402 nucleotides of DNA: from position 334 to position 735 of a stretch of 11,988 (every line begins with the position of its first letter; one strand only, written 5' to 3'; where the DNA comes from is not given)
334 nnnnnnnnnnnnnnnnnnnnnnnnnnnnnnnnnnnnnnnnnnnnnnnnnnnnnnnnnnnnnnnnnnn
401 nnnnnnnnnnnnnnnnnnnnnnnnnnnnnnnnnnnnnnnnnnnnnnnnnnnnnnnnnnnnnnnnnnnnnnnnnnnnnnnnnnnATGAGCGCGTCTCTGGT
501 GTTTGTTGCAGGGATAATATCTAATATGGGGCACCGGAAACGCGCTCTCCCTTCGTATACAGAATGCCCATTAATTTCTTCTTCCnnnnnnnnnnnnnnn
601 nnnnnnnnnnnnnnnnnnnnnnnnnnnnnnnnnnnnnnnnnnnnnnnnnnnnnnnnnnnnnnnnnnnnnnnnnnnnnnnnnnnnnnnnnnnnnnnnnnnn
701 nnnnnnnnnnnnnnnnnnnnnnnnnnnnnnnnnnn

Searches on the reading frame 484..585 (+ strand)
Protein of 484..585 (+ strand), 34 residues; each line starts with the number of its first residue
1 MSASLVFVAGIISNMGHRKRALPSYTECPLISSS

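Call 32: search_protein_families(library=pfam, proteins=[window:484-585:+], max_evalue=1)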
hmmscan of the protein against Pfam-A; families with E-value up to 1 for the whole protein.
seq(34 aa): 1 family
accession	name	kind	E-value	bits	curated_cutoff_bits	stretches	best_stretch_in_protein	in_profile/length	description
PF06749.17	DUF1218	-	0.1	13.5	25.3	1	2-32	48-79/95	Protein of unknown function (DUF1218)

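Call 33: search_protein_families(library=ncbifam, proteins=[window:484-585:+], max_evalue=1)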
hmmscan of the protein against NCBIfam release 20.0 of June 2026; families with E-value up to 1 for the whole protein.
seq(34 aa): 0 families
